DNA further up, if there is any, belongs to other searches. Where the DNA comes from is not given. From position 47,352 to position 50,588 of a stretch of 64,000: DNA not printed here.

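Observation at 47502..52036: SF2 DEAH helicase with C-terminal nuclease-like domain, followed by a GTPase with DUF697-like tail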

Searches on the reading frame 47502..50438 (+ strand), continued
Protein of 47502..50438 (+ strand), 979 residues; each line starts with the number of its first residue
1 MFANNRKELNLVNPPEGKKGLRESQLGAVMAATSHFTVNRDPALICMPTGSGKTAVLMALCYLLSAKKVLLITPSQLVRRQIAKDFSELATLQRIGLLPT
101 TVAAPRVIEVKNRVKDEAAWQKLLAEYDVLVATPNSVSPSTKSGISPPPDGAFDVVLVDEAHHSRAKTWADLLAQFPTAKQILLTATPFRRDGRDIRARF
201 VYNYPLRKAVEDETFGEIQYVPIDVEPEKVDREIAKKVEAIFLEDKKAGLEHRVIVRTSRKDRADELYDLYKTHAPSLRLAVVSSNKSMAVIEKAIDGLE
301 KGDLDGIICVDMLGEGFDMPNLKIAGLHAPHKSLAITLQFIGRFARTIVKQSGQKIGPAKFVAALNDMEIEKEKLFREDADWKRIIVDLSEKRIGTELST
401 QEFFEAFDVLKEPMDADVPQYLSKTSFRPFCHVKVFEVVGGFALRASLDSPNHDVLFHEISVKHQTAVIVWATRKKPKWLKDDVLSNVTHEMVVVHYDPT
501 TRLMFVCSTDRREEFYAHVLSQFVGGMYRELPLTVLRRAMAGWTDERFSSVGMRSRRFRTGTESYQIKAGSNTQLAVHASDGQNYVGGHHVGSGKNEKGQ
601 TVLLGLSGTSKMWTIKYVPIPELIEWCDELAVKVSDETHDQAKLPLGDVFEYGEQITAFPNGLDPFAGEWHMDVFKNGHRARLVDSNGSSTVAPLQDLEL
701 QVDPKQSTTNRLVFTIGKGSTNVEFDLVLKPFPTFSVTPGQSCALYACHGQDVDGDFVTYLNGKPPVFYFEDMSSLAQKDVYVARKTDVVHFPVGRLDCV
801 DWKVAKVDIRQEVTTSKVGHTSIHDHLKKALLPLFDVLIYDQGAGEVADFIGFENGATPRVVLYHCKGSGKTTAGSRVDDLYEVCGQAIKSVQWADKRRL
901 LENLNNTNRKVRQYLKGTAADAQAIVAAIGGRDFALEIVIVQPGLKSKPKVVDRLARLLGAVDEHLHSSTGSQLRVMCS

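Call 56: search_dna_similar(query=window:47502-50438:+, collection=plasmids, mode=protein, max_rows=15)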
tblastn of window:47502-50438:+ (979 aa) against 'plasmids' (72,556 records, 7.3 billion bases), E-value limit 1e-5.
Records with a match: 190; places in all: 204; records where one place covers at least 80% of the query: 53.
Best place of each record, by identity: <60% 190.
By first word of the organism name: Klebsiella 14; Rhizobium 10; Streptomyces 10; Acinetobacter 10; Bacillus 9; Pseudomonas 7; Paracoccus 6; Picosynechococcus 6; Agrobacterium 5; Leptospira 5; and 66 more.
By predicted mobility (MOB-suite, as given by PLSDB): non-mobilizable 104; mobilizable 47; conjugative 39.
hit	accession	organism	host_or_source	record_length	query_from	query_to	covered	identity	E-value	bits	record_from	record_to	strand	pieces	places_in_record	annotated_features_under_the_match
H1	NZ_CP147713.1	Bradyrhizobium septentrionale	Glycine max,cell culture,Root nodule ...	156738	2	979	100%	37.0%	3e-179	585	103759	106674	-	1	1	DEAD/DEAH box helicase family protein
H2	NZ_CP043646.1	Hymenobacter sp. NBH84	pure culture,soil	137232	18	979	98%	35.0%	2e-176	577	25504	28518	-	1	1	DEAD/DEAH box helicase family protein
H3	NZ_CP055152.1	Adhaeribacter radiodurans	Cell culture,rhizospheric soil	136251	19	979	98%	34.2%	6e-175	573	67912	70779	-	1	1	DEAD/DEAH box helicase family protein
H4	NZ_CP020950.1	Rhizobium sp. CIAT894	-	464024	18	966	97%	32.8%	2e-135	457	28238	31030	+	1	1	DEAD/DEAH box helicase family protein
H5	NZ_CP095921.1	Pseudomonas aeruginosa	Homo sapiens,rectal swab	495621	1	896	92%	32.0%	1e-119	411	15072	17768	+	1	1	DEAD/DEAH box helicase family protein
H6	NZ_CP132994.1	Pseudomonas aeruginosa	Homo sapiens,sputum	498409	1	896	92%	32.0%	1e-119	411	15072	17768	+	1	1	DEAD/DEAH box helicase family protein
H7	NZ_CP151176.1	Pseudomonas aeruginosa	Homo sapiens,cell culture,skin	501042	1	896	92%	32.0%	1e-119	411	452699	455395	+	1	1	DEAD/DEAH box helicase family protein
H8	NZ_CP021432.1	Yoonia vestfoldensis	Skeletonema marinoi strain RO5AC,Cell ...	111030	18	979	98%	28.7%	3e-96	342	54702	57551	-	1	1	DEAD/DEAH box helicase family protein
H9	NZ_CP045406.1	Roseovarius sp. THAF9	pure culture,Surface of a polyethylene ...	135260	20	979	98%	28.8%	1e-93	334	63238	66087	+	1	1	DEAD/DEAH box helicase family protein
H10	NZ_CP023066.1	Sinorhizobium sp. CCBAU 05631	G.max,nodule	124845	20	979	98%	28.8%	3e-91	327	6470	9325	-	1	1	DEAD/DEAH box helicase family protein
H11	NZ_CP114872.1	Caulobacter sp. NIBR2454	Paralichthys olivaceus,cell ...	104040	16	979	98%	28.4%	4e-97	345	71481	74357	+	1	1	DEAD/DEAH box helicase family protein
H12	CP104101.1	Phaeobacter sp. G2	cell culture,Emiliania huxleyi RCC1216 ...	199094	13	979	99%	28.3%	2e-87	316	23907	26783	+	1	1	DEAD/DEAH box helicase family protein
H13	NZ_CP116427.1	Sulfitobacter faviae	Hexacorallia,culture,Cold water coral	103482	13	979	99%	28.2%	7e-87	314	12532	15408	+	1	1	DEAD/DEAH box helicase family protein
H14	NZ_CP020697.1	Sulfitobacter sp. D7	calanoid copepod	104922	13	979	99%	28.2%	7e-87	314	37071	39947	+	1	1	DEAD/DEAH box helicase family protein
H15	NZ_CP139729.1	Sulfitobacter faviae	Bacterial Culture,hydrothermal vent ...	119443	13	979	99%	28.2%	7e-87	314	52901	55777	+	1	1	DEAD/DEAH box helicase family protein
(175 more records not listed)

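Call 61: search_protein_families(library=padloc, alignment_id=A5, max_evalue=1e-10)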
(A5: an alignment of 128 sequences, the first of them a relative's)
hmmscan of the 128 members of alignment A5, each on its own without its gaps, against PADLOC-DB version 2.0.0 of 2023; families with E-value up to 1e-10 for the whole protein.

A. member 1, L001:8798-9709:- (304 aa): 0 families

B. families by the number of members that match (of 128 scanned): 417 families (the first 25 are shown)
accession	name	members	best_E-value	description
PDLC03019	MTase_I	3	6.6e-202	Type I methyltransferase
PDLC00132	GajB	3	8.7e-40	UrvD helicase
PDLC03040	REase_I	2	0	Type I restriction enzyme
PDLC02503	BrxHI|BrxHII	2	4.9e-261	BrxHI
PDLC00148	GajB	2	1.4e-145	UrvD helicase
PDLC03035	MTase_I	2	8.7e-125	Type I methyltransferase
PDLC03240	MTase_II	2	6.2e-108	Type II methyltransferase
PDLC02864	DpdF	2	2.2e-98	DpdF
PDLC02861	DpdF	2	5.2e-87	DpdF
PDLC03928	PsyrT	2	6.6e-83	-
PDLC03044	REase_I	2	2.1e-82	Type I restriction enzyme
PDLC03031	MTase_I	2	4e-78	Type I methyltransferase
PDLC02870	DpdF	2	5.8e-76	DpdF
PDLC03022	MTase_I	2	5.9e-76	Type I methyltransferase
PDLC03041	REase_I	2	1.8e-74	Type I restriction enzyme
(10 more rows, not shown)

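Call 64: search_dna_similar(query=window:47502-50438:+, collection=phages, mode=protein, max_rows=10)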
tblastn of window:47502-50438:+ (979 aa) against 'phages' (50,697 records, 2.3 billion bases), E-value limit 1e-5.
Records with a match: 324; places in all: 324; records where one place covers at least 80% of the query: 2.
Best place of each record, by identity: <60% 324.
By first word of the organism name: Streptococcus 226; Vibrio 27; Betalipothrixvirus 10; Staphylococcus 8; Bacteriophage 7; Lactobacillus 7; Gordonia 5; Proteus 5; Listeria 4; Latilactobacillus 3; and 17 more.
By host as written in the record: Streptococcus thermophilus 102; - 48; Streptococcus thermophilus ST64985 7; Streptococcus thermophilus ST64713 6; Streptococcus thermophilus ST64715 6; Streptococcus thermophilus ST69763 6; Streptococcus thermophilus ST47795 6; Gordonia terrae 3612 5; and 85 more.
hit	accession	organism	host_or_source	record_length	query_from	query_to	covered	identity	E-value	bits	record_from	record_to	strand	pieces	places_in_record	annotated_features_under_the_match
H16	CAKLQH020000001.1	Acinetobacter phage MD-2021a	not known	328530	2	945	96%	24.7%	7e-84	303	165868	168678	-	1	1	uvrB_1: UvrABC system protein B (excinuclease ABC subunit B)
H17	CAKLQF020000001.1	Acinetobacter phage MD-2021a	not known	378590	2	945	96%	24.7%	7e-84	303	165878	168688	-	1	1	uvrB_1: UvrABC system protein B (excinuclease ABC subunit B)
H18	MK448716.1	Streptococcus phage Javan249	Streptococcus halotolerans HTS9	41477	21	403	39%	23.1%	3e-7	61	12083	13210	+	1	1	DNA helicase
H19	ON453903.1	Flavonifractor phage Castelnaud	Flavonifractor plautii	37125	21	347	33%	25.9%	8e-8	63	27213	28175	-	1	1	DNA helicase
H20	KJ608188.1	Enterococcus phage EFC-1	Enterococcus faecalis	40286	21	346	33%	25.9%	3e-7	61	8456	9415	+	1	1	DEAD/DEAH box helicase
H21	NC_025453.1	Enterococcus phage EFC-1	Enterococcus faecalis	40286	21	346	33%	25.9%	3e-7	61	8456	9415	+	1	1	DNA helicase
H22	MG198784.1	Gordonia phage Gustav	Gordonia terrae 3612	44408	10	346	34%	25.0%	3e-6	57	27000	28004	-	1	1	DNA helicase | hypothetical protein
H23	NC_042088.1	Gordonia phage Gustav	Gordonia terrae 3612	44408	10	346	34%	25.0%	3e-6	57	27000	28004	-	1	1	DNA helicase | hypothetical protein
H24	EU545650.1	Betalipothrixvirus uzonense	Acidianus uzoniensis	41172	21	346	33%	25.7%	1e-9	69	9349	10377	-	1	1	putative helicase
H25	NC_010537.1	Betalipothrixvirus uzonense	Acidianus uzoniensis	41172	21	346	33%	25.7%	1e-9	69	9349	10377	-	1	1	putative helicase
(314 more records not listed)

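Call 84: find_encoding_contigs(protein=P0001, flank=3000, max_places=2)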
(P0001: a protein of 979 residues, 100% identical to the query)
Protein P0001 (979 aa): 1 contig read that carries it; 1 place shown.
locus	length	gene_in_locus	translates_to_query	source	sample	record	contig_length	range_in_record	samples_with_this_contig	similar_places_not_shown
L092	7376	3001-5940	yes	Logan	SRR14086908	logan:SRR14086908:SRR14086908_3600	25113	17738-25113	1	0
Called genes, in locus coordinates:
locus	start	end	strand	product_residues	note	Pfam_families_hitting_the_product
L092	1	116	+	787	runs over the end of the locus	PF13588:HSDR_N_2, PF12796:Ank_2, PF13637:Ank_4 (weak), PF12796:Ank_2, PF13637:Ank_4, PF13857:Ank_5, PF00023:Ank, PF12796:Ank_2, +4 more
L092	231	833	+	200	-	-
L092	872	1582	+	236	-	PF21810:DUF6880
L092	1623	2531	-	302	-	-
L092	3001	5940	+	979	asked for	PF00270:DEAD, PF04851:ResIII, PF18766:SWI2_SNF2, PF00176:SNF2-rel_dom (faint), PF00271:Helicase_C (weak)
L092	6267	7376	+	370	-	?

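Call 85: find_encoding_contigs(protein=P0004, flank=8000, max_places=2)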
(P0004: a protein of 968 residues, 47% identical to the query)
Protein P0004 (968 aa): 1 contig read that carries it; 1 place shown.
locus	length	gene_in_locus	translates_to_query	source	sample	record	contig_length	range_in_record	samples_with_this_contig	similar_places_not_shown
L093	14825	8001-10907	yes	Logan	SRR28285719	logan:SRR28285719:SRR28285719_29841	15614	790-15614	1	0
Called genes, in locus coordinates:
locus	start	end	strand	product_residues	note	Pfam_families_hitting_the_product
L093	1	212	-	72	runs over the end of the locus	-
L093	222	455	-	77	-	-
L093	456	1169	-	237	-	-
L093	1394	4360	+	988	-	PF20465:MmeI_hel, PF20473:MmeI_Mtase, PF07669:Eco57I (weak), PF20467:MmeI_C (weak)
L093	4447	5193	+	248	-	-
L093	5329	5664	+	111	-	-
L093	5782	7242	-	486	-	-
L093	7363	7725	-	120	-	PF13560:HTH_31, PF01381:HTH_3 (weak)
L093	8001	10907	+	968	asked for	PF00176:SNF2-rel_dom (faint), PF00270:DEAD, PF04851:ResIII, PF18766:SWI2_SNF2, PF00271:Helicase_C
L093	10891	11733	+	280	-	-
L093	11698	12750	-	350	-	-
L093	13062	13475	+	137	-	-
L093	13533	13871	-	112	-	-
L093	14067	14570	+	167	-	-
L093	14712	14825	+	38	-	?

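Call 86: find_encoding_contigs(protein=P0008, flank=8000, max_places=2)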
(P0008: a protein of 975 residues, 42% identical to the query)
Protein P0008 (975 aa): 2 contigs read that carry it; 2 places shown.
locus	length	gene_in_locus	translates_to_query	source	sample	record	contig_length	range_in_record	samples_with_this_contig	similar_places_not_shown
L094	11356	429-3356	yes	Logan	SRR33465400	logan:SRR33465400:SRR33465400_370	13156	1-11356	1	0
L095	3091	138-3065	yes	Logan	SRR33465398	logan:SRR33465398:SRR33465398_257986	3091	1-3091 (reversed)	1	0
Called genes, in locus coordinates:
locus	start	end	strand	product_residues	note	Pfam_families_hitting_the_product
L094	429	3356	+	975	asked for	PF00270:DEAD, PF04851:ResIII, PF18766:SWI2_SNF2, PF00271:Helicase_C (weak)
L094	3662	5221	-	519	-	PF13424:TPR_12 (faint), PF23914:TPR_CcmH_CycH (faint), PF13371:TPR_9 (faint), PF13432:TPR_16 (faint), PF14559:TPR_19 (faint), PF00515:TPR_1 (faint), PF07719:TPR_2 (faint), PF13428:TPR_14 (faint)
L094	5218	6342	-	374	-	PF00069:Pkinase, PF07714:PK_Tyr_Ser-Thr (weak)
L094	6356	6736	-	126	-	PF13560:HTH_31, PF01381:HTH_3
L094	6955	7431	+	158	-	PF14452:Multi_ubiq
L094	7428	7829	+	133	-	PF14462:Prok-E2_E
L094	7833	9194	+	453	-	PF00899:ThiF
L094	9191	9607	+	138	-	PF20137:BubE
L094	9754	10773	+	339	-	-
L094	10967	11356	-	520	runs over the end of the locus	PF12698:ABC2_membrane_3 (weak)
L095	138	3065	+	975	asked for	PF00270:DEAD, PF04851:ResIII, PF18766:SWI2_SNF2, PF00271:Helicase_C (weak)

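Call 91: get_annotated_region(hit=H5, flank=7000)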
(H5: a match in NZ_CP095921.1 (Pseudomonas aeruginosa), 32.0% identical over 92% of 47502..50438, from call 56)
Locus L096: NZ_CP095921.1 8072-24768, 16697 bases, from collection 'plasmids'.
description: Pseudomonas aeruginosa strain AR19640 plasmid unnamed, complete sequence
organism: Pseudomonas aeruginosa (NCBI taxid 287)
taxonomy: Bacteria; Pseudomonadota; Gammaproteobacteria; Pseudomonadales; Pseudomonadaceae; Pseudomonas; Pseudomonas aeruginosa
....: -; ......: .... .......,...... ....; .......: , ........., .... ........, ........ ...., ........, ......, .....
typing (MOB-suite, as given by PLSDB): non-mobilizable; replicon rep_cluster_1115,rep_cluster_1254; mating-pair formation MPF_I
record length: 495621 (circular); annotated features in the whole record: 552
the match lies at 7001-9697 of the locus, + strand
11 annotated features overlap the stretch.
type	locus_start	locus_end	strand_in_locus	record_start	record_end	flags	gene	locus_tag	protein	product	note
CDS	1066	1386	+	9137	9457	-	-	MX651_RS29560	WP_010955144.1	transposase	GO:0006313 - DNA transposition [Evidence IEA]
CDS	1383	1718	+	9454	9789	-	tnpB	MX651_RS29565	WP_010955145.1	IS66 family insertion sequence element accessory protein TnpB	-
CDS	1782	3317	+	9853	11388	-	-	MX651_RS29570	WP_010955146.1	IS66-like element ISPpu14 family transposase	GO:0006313 - DNA transposition [Evidence IEA]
CDS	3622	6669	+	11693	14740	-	-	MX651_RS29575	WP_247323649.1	hypothetical protein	-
CDS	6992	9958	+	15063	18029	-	-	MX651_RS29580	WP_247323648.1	DEAD/DEAH box helicase family protein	-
CDS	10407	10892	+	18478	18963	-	-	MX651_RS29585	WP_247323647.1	hypothetical protein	-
CDS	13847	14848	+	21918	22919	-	-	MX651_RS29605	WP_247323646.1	hypothetical protein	-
CDS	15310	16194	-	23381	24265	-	-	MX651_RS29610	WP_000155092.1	Mph(E) family macrolide 2'-phosphotransferase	-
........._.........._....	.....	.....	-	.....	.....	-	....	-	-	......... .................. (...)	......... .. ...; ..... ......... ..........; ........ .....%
predicted_resistance_gene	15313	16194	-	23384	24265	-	mph(E)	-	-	Mph(E) family macrolide 2'-phosphotransferase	predicted by amrfinderplus; class MACROLIDE; identity 100.0%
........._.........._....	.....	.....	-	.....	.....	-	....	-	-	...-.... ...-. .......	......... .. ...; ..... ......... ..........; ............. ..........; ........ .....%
